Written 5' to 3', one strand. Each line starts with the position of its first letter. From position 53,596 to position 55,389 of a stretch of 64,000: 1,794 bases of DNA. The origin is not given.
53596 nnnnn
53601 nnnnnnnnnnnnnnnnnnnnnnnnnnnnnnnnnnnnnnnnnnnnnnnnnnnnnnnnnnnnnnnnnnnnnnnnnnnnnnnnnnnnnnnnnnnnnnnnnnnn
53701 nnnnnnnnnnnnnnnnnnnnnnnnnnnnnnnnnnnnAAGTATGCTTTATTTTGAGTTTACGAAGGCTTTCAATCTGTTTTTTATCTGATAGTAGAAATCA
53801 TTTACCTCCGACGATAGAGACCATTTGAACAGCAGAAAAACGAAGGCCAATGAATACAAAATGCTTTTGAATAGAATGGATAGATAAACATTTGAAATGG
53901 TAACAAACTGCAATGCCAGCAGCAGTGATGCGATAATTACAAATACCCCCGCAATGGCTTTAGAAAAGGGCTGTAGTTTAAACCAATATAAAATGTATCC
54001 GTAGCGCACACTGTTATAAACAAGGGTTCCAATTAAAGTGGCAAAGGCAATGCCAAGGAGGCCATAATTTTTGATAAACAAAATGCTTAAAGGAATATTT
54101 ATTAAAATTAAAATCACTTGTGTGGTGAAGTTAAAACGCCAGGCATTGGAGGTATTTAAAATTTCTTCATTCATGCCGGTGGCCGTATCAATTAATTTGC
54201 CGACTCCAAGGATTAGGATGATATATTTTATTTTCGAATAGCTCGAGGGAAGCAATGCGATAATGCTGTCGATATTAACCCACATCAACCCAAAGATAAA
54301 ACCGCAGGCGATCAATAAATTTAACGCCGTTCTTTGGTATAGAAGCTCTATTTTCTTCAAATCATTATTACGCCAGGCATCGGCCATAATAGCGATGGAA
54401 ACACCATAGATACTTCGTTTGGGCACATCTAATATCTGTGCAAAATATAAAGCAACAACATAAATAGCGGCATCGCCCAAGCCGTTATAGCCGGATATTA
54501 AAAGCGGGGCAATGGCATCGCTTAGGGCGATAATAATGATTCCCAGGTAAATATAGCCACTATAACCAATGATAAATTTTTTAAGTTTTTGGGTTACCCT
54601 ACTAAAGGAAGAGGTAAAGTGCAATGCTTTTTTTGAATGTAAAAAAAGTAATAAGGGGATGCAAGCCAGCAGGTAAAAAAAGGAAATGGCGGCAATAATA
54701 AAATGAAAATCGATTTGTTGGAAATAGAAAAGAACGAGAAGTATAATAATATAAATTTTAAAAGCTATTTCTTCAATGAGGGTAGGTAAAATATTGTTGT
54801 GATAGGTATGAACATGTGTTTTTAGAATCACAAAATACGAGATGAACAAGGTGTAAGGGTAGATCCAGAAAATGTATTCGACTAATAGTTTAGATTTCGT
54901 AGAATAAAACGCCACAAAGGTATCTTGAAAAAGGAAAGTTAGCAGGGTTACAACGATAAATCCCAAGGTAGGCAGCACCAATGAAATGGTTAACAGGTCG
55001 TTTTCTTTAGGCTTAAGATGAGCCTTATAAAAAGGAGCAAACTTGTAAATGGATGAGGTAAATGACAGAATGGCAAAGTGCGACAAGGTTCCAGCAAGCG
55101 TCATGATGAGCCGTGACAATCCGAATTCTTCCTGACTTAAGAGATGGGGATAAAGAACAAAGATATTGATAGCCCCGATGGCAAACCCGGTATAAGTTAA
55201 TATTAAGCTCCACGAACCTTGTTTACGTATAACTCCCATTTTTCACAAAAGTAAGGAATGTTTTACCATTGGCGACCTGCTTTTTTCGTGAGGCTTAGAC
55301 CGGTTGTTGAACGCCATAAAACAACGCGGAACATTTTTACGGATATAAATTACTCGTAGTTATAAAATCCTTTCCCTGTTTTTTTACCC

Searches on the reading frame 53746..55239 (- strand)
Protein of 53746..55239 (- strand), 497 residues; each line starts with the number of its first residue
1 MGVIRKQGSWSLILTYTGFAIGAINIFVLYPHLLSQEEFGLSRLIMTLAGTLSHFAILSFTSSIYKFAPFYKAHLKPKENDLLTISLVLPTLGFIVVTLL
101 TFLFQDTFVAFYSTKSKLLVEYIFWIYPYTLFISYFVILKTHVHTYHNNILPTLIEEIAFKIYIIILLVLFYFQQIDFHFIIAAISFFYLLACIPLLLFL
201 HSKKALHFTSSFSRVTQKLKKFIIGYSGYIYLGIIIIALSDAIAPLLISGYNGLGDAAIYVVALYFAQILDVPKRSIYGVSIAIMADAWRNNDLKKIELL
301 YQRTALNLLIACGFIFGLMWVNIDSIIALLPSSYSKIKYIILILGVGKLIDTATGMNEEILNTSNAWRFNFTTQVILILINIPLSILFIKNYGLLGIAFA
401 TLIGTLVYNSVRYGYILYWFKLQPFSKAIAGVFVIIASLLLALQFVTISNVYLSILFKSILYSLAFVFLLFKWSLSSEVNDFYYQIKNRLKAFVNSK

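Call 4: search_protein_families(library=pfam, proteins=[window:53746-55239:-])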
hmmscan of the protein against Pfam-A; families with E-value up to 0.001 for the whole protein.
window:53746-55239:- (497 aa): 0 families

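Call 5: search_protein_families(library=ncbifam, proteins=[window:53746-55239:-])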
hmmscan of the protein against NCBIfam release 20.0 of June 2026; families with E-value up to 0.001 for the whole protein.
window:53746-55239:- (497 aa): 0 families

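Call 58: search_protein_families(library=pfam, max_evalue=0.1, proteins=[window:53746-55239:-])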
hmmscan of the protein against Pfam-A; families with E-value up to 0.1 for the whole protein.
window:53746-55239:- (497 aa): 0 families
